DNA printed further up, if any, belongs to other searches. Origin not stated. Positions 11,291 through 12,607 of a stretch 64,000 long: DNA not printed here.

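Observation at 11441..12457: Archaeosortase-family protein with Ser in place of the catalytic Cys, embedded in a surface-protein/GT-C island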

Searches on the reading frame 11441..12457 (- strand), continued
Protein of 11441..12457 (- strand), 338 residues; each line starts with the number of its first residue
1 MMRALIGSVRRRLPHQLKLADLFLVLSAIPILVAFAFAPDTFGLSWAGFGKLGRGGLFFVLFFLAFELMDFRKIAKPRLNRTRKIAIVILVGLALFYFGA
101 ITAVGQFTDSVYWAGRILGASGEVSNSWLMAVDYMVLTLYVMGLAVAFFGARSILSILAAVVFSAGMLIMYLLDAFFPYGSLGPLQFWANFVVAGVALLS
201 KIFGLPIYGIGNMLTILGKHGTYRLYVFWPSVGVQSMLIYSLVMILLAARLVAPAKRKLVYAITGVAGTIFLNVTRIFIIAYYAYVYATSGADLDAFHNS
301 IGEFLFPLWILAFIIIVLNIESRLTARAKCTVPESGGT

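Call 38: search_protein_families(library=ncbifam, proteins=[L021:9950-10879:+, L063:9926-10921:+, L048:9941-10915:+, P0125, P0130, P0132, P0133, P0126, P0127, P0123], max_evalue=0.00001)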
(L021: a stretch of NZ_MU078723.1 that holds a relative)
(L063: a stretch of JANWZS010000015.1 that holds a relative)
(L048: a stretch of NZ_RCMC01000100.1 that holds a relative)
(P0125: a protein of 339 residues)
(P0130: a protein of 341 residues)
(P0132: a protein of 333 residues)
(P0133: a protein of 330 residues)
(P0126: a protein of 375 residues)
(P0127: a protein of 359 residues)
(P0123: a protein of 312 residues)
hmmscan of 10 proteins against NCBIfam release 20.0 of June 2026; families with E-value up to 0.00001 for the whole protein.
L021:9950-10879:+ (310 aa): 3 families
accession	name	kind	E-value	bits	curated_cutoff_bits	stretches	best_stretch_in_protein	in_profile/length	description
TIGR04297.1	thauma_sortase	exception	4.8e-159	528.8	250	1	7-308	1-302/307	thaumarchaeosortase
TIGR04178.1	exo_archaeo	signature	1.1e-12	48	23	1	201-296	2-95/97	exosortase/archaeosortase family protein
TIGR03762.1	archaeo_artC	exception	1.3e-08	35.1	100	1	143-294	127-272/274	archaeosortase C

L063:9926-10921:+ (332 aa): 4 families
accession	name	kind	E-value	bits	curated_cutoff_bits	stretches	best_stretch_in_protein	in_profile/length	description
TIGR04297.1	thauma_sortase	exception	3e-123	411.2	250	1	27-323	5-301/307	thaumarchaeosortase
TIGR04178.1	exo_archaeo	signature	7.3e-12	45.4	23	1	217-311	2-94/97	exosortase/archaeosortase family protein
TIGR03762.1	archaeo_artC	exception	2.2e-07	31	100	1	147-309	115-271/274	archaeosortase C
NF012138.0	exosort_XrtR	exception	5.3e-06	26.7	150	1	228-315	72-159/160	exosortase R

L048:9941-10915:+ (325 aa): 3 families
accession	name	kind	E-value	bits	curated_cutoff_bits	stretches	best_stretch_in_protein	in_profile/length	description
TIGR04297.1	thauma_sortase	exception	6.3e-144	479.1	250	1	18-317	1-300/307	thaumarchaeosortase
TIGR04178.1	exo_archaeo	signature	2.6e-11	43.7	23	1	212-305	2-93/97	exosortase/archaeosortase family protein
TIGR03762.1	archaeo_artC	exception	2.2e-06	27.7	100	1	147-302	120-271/274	archaeosortase C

P0125 (339 aa): 3 families
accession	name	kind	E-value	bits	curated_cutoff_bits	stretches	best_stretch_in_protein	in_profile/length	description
TIGR04297.1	thauma_sortase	exception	4e-43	148.1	250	1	34-334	4-297/307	thaumarchaeosortase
TIGR04178.1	exo_archaeo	signature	1.9e-13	50.5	23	1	235-326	2-94/97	exosortase/archaeosortase family protein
TIGR03762.1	archaeo_artC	exception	2.3e-09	37.5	100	1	96-325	52-274/274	archaeosortase C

P0130 (341 aa): 4 families
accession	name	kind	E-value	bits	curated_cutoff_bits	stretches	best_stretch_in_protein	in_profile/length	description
TIGR04297.1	thauma_sortase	exception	1.7e-50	172.3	250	1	21-325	9-299/307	thaumarchaeosortase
TIGR04178.1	exo_archaeo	signature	1.5e-13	50.8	23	1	223-315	1-94/97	exosortase/archaeosortase family protein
TIGR03110.1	exosort_Gpos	exception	2.4e-08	34.1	102.75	1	162-320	27-182/187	exosortase family protein XrtG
TIGR03762.1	archaeo_artC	exception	1.6e-06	28.2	100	1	176-314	142-274/274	archaeosortase C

P0132 (333 aa): 3 families
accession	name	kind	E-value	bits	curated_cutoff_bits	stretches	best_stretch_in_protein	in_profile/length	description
TIGR04297.1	thauma_sortase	exception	7.4e-37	127.5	250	1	25-320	12-300/307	thaumarchaeosortase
TIGR04178.1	exo_archaeo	signature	2.2e-13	50.3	23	1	220-306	4-91/97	exosortase/archaeosortase family protein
TIGR03762.1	archaeo_artC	exception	1e-07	32.1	100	1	132-304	94-271/274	archaeosortase C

P0133 (330 aa): 4 families
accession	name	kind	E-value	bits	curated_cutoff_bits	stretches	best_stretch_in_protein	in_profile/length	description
TIGR04297.1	thauma_sortase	exception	1e-40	140.2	250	1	33-319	9-295/307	thaumarchaeosortase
TIGR04178.1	exo_archaeo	signature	9.7e-13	48.2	23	1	223-313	2-94/97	exosortase/archaeosortase family protein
TIGR03762.1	archaeo_artC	exception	1.2e-07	31.8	100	1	135-308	90-270/274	archaeosortase C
TIGR03110.1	exosort_Gpos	exception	1.1e-06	28.6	102.75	1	164-307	33-172/187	exosortase family protein XrtG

P0126 (375 aa): 3 families
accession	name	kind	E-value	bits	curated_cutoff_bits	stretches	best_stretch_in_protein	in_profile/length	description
TIGR04297.1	thauma_sortase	exception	2e-35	122.8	250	1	34-356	4-303/307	thaumarchaeosortase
TIGR04178.1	exo_archaeo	signature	1.4e-11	44.5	23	1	252-342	3-94/97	exosortase/archaeosortase family protein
TIGR03762.1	archaeo_artC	exception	2.4e-06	27.6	100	0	201-338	146-271/274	archaeosortase C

P0127 (359 aa): 2 families
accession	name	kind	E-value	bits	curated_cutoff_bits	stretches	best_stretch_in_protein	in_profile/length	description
TIGR04297.1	thauma_sortase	exception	5.2e-29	101.7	250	1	31-340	5-294/307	thaumarchaeosortase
TIGR04178.1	exo_archaeo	signature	9.7e-12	45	23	1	244-336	2-95/97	exosortase/archaeosortase family protein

P0123 (312 aa): 4 families
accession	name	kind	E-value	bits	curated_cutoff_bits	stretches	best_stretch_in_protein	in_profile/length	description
TIGR04297.1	thauma_sortase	exception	2.6e-42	145.4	250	1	19-294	29-297/307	thaumarchaeosortase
TIGR04178.1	exo_archaeo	signature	1.3e-11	44.6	23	1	192-286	2-94/97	exosortase/archaeosortase family protein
TIGR03762.1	archaeo_artC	exception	6.7e-07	29.4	100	1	123-280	115-269/274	archaeosortase C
TIGR02602.1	8TM_EpsH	subfamily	8.6e-06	25.4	105.55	1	92-282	58-236/241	exosortase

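Call 42: fold_search(model_id=the predicted structure, library=pdb)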
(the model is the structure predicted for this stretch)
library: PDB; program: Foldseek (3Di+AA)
matches with E <= 10: 181; with E <= 0.001: 0
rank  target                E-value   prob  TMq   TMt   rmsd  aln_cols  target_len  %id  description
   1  7np7_D1               2.4e-01  0.25  0.24  0.19  23.4       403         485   12  Structure of an intact ESX-5 inner membrane complex, Composite C1 model (released 2021-06-02)
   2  6sgx_C                5.1e-01  0.15  0.23  0.20  20.8       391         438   15  Structure of protomer 1 of the ESX-3 core complex (released 2019-10-09)
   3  9m1h_A                5.7e-01  0.07  0.13  0.15  19.2       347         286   17  Cryo-EM structure of PGE2-EP1-Gq complex (released 2025-04-30)
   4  6oh3                  5.9e-01  0.06  0.11  0.12  22.9       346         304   14  X-ray crystal structure of the mouse CMP-sialic acid transporter in complex with CMP-sialic acid, by lipidic cubic phase (released 2019-04-24)
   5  9ydp_R                6.9e-01  0.08  0.17  0.19  18.0       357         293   10  Human delta opioid receptor complex with mini-Gi and agonist DADLE (released 2025-12-10)
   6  7ezh_D                7.2e-01  0.06  0.15  0.16  19.8       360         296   11  Cryo-EM structure of an activated Cholecystokinin A receptor (CCKAR)-Gi complex (released 2021-08-25)
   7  7a0g_AAA              8.3e-01  0.04  0.10  0.10  41.0       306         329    9  Structure of the SmhB pore of the tripartite alpha-pore forming toxin, Smh, from Serratia marcescens. (released 2021-03-31)
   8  7a26_CCC              1.1e+00  0.04  0.12  0.12  27.2       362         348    9  Structure of soluble SmhA crystal form 1 of the tripartite alpha-pore forming toxin, Smh, from Serratia marcescens. (released 2021-03-31)
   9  7p5c_A                1.1e+00  0.04  0.13  0.11  32.3       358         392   12  Cryo-EM structure of human TTYH3 in Ca2+ and GDN (released 2021-08-11)
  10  6umm_B                1.2e+00  0.09  0.21  0.18  18.2       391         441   14  A complete structure of the ESX-3 translocon complex (released 2019-10-23)
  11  4k1p_D                1.3e+00  0.02  0.09  0.09  27.3       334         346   12  Structure of the NheA component of the Nhe toxin from Bacillus cereus (released 2013-09-18)
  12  7lci_R                1.4e+00  0.06  0.15  0.15  19.2       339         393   12  PF 06882961 bound to the glucagon-like peptide-1 receptor (GLP-1R):Gs complex (released 2021-01-20)
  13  6zz5_AAA              1.4e+00  0.03  0.11  0.11  26.5       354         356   13  Structure of soluble SmhB of the tripartite alpha-pore forming toxin, Smh, from Serratia marcescens. (released 2021-03-31)
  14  8zxk_C                1.5e+00  0.04  0.14  0.11  22.0       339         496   12  Cryo-EM structure of trimethylamine transporter TmaT binding with TMA (released 2024-11-06)
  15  9j31_R                1.5e+00  0.04  0.15  0.17  17.9       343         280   10  cryo-EM structure of zebrafish GPR4-Gs complex at pH 8.5 (released 2025-01-22)
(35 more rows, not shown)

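Call 44: search_protein_families(library=ncbifam, proteins=[L021:9077-9892:+, L007:5481-8993:+, L011:4566-8987:+, L006:15504-16022:-], max_evalue=1)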
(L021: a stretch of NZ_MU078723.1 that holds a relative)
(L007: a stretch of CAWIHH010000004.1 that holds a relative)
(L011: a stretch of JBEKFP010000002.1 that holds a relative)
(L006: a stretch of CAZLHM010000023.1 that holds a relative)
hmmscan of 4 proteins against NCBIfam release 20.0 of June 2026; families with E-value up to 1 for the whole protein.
L021:9077-9892:+ (272 aa): 4 families
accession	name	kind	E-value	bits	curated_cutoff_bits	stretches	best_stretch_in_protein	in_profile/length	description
TIGR02657.1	amicyanin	equivalog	2.4e-09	37.5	110.2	1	56-128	11-83/83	amicyanin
TIGR02656.1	cyanin_plasto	equivalog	5.5e-06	26.7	87.85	1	57-125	18-96/99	plastocyanin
TIGR04296.1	PEFG-CTERM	domain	0.002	17.8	25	1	240-262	1-23/30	PEFG-CTERM sorting domain-containing protein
TIGR03102.1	halo_cynanin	subfamily_domain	0.016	15.2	93.8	1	58-127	44-114/115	halocyanin domain-containing protein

L007:5481-8993:+ (1171 aa): 0 families

L011:4566-8987:+ (1474 aa): 0 families

L006:15504-16022:- (173 aa): 2 families
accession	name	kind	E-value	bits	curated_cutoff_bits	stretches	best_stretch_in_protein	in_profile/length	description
NF052345.1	S_layer_anammox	exception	0.00022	18.7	1400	1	73-147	1328-1400/1596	Kustd1514 family S-layer glycoprotein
NF052230.1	T9SS_PorE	exception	0.0019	16.5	600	1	54-127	422-491/648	PorE family type IX secretion system protein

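Call 54: list_cluster_members(proteins=[P0122, P0126, P0123, P0134, P0165, P0197, P0172, P0193, P0125, P0130])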
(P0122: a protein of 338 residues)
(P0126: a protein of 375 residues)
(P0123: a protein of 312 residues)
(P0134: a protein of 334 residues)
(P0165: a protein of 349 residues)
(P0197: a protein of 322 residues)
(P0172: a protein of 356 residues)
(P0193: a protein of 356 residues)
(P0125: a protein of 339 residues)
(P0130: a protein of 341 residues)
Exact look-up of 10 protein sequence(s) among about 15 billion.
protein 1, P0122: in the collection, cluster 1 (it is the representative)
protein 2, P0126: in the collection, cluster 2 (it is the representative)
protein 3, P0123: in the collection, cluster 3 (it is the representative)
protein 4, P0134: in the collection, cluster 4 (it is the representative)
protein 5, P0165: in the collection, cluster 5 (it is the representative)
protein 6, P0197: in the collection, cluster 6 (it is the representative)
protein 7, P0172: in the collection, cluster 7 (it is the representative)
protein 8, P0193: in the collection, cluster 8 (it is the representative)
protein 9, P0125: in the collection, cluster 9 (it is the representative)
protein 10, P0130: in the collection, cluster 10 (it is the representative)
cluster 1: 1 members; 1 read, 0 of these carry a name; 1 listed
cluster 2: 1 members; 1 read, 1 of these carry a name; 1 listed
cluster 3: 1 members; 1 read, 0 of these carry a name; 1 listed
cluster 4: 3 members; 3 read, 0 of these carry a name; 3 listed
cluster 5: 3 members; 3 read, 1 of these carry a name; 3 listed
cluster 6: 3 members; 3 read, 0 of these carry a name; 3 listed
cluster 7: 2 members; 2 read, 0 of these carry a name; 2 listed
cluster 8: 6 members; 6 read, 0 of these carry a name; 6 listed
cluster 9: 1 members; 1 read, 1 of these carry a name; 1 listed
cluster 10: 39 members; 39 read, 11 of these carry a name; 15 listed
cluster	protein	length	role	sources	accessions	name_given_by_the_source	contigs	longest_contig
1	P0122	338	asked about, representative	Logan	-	-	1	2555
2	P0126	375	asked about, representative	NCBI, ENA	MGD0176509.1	MAG: exosortase/archaeosortase family protein [Candidatus Bathyarchaeia archaeon]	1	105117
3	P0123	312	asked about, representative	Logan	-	-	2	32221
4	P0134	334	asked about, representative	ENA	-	-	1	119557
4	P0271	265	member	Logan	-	-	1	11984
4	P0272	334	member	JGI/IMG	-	-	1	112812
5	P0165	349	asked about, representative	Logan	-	-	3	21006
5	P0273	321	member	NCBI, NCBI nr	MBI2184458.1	MAG: hypothetical protein HYU39_05805 [Thaumarchaeota archaeon] | hypothetical protein [Nitrososphaerota archaeon]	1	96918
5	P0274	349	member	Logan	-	-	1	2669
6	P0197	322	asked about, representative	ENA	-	-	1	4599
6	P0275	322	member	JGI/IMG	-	-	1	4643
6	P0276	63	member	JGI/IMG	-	-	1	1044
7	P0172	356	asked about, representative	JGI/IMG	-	-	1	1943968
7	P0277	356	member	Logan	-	-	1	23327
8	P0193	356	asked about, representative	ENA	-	-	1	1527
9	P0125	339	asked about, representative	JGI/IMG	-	thaumarchaeosortase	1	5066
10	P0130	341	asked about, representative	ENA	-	-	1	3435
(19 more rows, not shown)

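Call 57: find_encoding_contigs(protein=P0126, flank=10000, max_places=2)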
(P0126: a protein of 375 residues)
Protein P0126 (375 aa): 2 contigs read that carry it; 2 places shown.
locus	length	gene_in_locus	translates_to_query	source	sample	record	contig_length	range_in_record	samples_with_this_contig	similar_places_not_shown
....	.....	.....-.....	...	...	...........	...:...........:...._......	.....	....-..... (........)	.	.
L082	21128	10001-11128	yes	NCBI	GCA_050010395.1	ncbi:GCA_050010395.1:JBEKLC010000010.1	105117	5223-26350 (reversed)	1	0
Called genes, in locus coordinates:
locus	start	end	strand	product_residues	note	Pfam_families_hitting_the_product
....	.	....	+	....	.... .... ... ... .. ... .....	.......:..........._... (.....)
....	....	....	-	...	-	-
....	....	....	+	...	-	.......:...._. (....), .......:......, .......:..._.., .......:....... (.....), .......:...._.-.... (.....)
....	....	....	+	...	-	-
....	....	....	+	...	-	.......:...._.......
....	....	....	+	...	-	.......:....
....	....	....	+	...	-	-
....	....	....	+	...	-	-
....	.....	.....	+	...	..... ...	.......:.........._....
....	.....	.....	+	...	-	-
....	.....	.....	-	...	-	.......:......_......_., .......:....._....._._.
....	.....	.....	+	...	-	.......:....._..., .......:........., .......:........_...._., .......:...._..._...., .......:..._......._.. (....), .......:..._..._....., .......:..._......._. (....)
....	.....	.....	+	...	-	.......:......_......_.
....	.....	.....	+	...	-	-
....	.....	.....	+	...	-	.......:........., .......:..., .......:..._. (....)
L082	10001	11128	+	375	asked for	PF09721:Exosortase_EpsH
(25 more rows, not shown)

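Call 58: find_encoding_contigs(protein=P0134, flank=10000, max_places=1)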
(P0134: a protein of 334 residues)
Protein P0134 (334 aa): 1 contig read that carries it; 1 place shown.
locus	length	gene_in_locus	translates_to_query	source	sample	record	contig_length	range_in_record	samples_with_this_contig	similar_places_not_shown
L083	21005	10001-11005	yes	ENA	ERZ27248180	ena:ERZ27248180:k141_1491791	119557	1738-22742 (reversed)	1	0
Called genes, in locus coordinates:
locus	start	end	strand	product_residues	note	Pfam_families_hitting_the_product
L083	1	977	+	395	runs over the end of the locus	PF07690:MFS_1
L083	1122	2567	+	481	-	PF00587:tRNA-synt_2b, PF03129:HGTP_anticodon, PF09180:ProRS-C_1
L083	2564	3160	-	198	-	PF18822:CdvA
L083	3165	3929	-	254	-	PF00005:ABC_tran, PF13304:AAA_21 (faint)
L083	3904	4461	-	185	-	PF13404:HTH_AsnC-type, PF13412:HTH_24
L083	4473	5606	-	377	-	PF00004:AAA, PF07728:AAA_5 (faint), PF13401:AAA_22 (faint), PF17862:AAA_lid_3, PF09336:Vps4_C (weak)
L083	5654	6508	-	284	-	-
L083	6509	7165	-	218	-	PF18822:CdvA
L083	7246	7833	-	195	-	-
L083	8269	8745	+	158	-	-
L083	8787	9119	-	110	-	PF01918:Alba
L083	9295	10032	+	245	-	PF00154:RecA_N (faint), PF05625:PAXNEB (faint), PF06745:ATPase, PF13481:AAA_25, PF23442:DUF7125 (weak)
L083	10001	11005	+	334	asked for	PF09721:Exosortase_EpsH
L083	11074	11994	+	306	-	-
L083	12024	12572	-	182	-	PF12840:HTH_20 (weak)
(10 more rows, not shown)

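Call 59: find_encoding_contigs(protein=P0133, flank=10000, max_places=1)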
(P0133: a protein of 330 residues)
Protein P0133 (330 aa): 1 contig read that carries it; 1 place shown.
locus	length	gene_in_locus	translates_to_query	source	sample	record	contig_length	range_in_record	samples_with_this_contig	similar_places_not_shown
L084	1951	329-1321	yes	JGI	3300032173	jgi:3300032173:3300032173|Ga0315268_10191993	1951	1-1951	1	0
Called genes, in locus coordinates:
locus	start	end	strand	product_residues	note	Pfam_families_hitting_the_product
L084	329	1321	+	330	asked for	PF09721:Exosortase_EpsH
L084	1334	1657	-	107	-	PF03551:PadR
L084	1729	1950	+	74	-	?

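Call 60: find_encoding_contigs(protein=P0123, flank=10000, max_places=1)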
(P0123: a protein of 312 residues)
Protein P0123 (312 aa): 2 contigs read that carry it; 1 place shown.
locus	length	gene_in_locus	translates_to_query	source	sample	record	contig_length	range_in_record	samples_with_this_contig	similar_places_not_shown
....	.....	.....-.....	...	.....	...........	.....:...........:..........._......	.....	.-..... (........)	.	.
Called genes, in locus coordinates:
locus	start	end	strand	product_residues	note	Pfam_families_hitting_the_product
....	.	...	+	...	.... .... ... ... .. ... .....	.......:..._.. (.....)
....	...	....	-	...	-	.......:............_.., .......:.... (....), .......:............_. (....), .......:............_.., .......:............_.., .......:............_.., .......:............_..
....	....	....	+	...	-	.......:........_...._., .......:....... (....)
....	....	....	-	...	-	-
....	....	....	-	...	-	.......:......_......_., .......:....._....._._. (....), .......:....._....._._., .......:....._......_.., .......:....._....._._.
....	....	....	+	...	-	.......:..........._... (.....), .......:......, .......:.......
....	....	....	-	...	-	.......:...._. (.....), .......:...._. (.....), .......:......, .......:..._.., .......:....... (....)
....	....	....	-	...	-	-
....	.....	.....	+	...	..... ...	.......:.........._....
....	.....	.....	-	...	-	-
